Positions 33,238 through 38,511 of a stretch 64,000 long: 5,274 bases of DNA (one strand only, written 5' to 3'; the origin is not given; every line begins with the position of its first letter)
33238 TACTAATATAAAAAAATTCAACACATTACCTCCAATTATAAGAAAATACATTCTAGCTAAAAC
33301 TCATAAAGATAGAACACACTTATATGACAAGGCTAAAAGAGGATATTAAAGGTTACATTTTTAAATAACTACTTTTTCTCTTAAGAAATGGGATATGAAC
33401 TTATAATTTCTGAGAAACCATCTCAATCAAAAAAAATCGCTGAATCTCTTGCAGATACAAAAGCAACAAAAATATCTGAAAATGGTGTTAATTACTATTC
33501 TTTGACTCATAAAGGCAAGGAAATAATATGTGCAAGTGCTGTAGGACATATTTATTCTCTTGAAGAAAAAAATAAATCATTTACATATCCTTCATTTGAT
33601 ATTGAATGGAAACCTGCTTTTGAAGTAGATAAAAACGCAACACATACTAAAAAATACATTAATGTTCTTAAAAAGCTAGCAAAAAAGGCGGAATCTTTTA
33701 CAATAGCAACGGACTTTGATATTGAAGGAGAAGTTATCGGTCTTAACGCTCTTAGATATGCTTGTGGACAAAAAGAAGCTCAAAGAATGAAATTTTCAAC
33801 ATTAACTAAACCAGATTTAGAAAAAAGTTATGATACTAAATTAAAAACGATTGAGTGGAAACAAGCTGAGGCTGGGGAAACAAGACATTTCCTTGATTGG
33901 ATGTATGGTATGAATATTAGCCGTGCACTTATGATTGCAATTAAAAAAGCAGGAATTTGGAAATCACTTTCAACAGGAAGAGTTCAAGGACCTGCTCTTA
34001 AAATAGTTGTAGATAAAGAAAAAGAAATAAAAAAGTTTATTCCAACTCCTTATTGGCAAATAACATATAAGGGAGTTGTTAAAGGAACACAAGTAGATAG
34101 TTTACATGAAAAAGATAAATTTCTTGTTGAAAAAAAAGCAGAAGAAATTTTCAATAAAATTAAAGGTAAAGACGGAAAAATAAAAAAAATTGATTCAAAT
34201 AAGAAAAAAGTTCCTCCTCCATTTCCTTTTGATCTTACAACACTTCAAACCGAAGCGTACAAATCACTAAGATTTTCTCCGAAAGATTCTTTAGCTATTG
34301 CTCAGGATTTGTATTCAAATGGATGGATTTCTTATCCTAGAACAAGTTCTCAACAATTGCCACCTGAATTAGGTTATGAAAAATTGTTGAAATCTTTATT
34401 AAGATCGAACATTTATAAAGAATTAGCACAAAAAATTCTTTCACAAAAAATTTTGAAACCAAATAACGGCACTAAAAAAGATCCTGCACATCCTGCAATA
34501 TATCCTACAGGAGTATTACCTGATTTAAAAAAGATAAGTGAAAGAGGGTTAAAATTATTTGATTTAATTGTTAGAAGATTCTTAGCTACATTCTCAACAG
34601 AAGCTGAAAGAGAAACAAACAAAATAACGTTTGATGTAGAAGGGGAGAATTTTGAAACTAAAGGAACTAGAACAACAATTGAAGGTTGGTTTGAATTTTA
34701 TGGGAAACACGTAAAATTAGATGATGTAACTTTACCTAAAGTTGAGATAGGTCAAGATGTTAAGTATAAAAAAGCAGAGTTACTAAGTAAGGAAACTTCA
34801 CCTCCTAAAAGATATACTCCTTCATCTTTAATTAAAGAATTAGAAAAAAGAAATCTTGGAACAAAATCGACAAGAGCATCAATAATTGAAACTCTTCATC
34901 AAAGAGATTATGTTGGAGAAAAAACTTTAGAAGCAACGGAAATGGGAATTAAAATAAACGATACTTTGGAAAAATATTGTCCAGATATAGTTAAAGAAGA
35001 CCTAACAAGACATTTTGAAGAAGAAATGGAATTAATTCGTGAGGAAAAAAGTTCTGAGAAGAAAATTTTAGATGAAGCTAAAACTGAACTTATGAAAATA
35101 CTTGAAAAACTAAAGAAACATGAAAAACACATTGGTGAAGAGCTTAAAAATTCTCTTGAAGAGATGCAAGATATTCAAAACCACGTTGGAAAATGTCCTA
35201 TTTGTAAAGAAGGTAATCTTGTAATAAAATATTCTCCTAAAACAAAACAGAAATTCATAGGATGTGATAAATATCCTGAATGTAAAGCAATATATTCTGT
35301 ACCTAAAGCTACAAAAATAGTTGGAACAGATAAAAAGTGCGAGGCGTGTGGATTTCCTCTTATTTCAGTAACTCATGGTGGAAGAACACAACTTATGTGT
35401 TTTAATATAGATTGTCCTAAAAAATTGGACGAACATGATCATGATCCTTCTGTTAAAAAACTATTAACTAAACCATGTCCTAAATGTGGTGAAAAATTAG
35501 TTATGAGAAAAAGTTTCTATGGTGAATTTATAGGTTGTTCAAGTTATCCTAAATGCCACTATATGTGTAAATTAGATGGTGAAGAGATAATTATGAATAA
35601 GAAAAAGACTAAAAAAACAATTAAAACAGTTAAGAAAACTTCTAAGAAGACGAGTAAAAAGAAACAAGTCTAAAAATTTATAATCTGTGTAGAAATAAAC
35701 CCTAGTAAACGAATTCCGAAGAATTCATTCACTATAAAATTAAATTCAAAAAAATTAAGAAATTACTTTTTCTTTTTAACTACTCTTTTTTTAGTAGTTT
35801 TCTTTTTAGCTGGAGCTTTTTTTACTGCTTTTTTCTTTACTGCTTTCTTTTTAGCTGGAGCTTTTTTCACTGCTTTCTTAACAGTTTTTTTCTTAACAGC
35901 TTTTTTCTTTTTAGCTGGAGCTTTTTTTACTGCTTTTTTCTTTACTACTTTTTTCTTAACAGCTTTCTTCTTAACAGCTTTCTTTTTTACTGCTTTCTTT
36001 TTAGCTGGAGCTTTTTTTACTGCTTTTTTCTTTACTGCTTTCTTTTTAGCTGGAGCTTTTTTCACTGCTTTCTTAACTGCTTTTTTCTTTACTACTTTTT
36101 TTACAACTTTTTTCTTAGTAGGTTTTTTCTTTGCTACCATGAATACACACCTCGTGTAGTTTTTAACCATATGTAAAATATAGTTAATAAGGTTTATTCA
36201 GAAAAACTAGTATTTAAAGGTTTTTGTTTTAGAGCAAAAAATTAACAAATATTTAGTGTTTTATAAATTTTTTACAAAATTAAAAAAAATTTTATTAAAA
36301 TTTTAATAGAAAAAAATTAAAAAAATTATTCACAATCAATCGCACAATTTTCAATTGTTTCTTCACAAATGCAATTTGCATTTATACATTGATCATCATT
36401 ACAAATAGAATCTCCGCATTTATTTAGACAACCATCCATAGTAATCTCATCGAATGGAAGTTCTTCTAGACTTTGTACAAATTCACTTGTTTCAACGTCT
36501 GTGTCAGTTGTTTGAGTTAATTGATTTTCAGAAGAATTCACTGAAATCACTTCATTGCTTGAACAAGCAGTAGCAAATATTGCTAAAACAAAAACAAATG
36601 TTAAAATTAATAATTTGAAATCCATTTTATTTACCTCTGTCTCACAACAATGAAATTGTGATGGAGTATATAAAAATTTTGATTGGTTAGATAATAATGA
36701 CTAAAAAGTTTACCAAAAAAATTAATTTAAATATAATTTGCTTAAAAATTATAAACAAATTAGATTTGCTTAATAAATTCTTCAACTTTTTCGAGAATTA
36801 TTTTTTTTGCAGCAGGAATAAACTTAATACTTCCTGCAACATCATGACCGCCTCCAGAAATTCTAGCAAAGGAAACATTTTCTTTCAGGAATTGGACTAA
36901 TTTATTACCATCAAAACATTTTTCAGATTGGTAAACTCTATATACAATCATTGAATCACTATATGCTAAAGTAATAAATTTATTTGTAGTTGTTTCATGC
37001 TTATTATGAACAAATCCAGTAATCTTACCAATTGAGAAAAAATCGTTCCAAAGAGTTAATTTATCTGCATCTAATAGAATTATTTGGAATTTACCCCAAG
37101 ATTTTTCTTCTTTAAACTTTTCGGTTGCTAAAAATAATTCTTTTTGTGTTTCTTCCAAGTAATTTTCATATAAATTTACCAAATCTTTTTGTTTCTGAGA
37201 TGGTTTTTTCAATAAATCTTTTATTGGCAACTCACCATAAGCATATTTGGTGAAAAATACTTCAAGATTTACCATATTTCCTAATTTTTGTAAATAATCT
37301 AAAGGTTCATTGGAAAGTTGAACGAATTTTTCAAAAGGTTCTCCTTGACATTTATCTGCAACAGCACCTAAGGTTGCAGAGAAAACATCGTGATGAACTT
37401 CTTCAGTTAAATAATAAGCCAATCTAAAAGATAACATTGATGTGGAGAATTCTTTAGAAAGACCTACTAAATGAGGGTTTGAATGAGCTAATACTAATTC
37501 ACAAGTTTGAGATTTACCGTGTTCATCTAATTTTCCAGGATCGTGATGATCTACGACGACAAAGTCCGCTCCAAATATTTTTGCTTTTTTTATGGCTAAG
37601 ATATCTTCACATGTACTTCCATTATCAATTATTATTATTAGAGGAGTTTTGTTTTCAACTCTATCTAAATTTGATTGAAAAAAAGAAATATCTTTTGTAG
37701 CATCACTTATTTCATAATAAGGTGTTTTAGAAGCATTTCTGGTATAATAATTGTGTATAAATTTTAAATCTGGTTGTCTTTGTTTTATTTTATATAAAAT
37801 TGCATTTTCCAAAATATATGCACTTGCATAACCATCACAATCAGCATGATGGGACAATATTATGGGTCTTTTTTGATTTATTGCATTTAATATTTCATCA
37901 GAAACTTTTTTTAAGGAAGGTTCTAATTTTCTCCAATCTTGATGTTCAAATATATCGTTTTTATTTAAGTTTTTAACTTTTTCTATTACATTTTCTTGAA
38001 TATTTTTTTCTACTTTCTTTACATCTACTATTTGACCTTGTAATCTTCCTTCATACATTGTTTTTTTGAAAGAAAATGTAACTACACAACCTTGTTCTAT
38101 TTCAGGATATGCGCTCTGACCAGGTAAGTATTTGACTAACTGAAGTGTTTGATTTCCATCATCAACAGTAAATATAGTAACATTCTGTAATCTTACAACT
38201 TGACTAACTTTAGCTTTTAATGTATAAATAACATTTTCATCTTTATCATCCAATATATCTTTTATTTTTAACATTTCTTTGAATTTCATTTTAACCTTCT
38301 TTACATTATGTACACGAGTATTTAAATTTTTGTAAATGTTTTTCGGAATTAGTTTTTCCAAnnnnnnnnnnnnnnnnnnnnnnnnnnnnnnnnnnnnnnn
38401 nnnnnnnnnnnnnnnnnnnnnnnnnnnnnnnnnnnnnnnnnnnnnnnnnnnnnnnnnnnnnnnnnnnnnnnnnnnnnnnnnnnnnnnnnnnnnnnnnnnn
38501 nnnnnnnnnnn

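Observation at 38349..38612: Dph2 (diphthamide synthesis) reduced to an 87-aa N-terminal stub abutting a DHH phosphoesterase gene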

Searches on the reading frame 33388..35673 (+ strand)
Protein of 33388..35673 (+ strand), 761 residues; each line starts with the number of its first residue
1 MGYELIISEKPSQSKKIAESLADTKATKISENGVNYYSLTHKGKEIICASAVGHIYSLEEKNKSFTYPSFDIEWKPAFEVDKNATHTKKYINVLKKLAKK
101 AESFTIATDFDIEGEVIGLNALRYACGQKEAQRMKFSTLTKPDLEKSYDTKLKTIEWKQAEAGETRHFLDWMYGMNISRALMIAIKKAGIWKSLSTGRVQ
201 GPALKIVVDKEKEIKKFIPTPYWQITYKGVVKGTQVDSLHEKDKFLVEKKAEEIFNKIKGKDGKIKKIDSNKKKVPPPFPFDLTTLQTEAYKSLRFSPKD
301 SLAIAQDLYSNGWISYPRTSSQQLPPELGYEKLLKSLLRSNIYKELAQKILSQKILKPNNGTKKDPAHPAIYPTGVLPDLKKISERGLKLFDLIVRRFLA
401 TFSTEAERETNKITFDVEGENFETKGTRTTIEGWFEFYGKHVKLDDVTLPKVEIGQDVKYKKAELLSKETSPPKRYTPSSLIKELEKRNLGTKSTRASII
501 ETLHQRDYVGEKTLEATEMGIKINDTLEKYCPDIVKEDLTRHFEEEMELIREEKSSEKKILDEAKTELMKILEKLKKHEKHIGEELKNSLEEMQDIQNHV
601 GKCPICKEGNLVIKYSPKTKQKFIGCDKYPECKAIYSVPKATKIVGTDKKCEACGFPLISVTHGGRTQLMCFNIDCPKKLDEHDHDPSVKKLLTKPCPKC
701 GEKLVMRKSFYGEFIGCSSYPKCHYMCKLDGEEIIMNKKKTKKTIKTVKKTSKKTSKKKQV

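Call 9: search_protein_families(library=pfam, proteins=[window:33388-35673:+], max_evalue=0.001)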
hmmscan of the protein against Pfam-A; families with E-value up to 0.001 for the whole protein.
window:33388-35673:+ (761 aa): 3 families
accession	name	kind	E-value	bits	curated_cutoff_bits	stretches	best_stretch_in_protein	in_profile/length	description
PF01131.25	Topoisom_bac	-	6e-121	404.7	35.1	1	156-561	3-410/411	DNA topoisomerase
PF01396.24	Zn_ribbon_Top1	-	4.5e-23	81.2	32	2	697-730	4-37/39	Topoisomerase DNA binding C4 zinc finger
PF01751.28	Toprim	-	9.4e-12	45.4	23.1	1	4-137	1-94/96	Toprim domain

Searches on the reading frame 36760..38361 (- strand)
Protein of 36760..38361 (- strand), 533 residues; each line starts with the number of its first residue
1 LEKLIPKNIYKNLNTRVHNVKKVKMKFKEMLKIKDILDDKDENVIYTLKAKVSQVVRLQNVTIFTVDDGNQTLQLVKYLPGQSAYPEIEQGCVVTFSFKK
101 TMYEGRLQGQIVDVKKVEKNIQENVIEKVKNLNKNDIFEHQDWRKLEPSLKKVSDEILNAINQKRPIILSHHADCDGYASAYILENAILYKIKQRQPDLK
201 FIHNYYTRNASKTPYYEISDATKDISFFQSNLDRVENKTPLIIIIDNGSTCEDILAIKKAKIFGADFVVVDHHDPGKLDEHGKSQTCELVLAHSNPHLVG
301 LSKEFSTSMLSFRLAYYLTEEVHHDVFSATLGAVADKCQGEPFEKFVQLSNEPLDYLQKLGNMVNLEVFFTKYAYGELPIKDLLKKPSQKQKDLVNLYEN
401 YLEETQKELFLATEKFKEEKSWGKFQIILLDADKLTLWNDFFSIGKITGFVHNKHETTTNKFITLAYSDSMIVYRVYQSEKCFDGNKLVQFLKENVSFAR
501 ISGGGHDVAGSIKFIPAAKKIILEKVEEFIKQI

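Call 3: search_protein_families(library=pfam, proteins=[window:36760-38361:-], max_evalue=1)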
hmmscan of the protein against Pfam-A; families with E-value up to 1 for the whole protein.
window:36760-38361:- (533 aa): 3 families
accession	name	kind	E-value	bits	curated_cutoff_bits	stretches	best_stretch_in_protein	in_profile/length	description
PF01368.27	DHH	-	1.7e-08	35.2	28.1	1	168-320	4-107/125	DHH family, N-terminal domain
PF01380.27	SIS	-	0.0026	18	25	1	224-315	40-128/131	SIS domain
PF01336.31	tRNA_anti-codon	-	0.017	15.5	27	1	47-97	2-54/75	OB-fold nucleic acid binding domain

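Call 4: search_protein_families(library=ncbifam, proteins=[window:36760-38361:-], max_evalue=1)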
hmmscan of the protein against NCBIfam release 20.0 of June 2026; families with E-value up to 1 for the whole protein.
window:36760-38361:- (533 aa): 4 families
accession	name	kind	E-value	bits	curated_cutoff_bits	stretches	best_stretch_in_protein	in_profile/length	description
NF053577.1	HAN_nuclease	equivalog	1.9e-69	234.7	840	1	16-529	80-600/612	Hef-associated nuclease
NF053576.1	RecJ_archaeal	equivalog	2.9e-14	52.8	360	2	156-337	3-150/452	RecJ family nuclease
TIGR00644.1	recJ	equivalog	8.3e-10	37.5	396.9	1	127-323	18-189/546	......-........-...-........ exonuclease RecJ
NF008290.0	PRK11070.1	equivalog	0.089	11.2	900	1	236-277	127-166/577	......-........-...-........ exonuclease RecJ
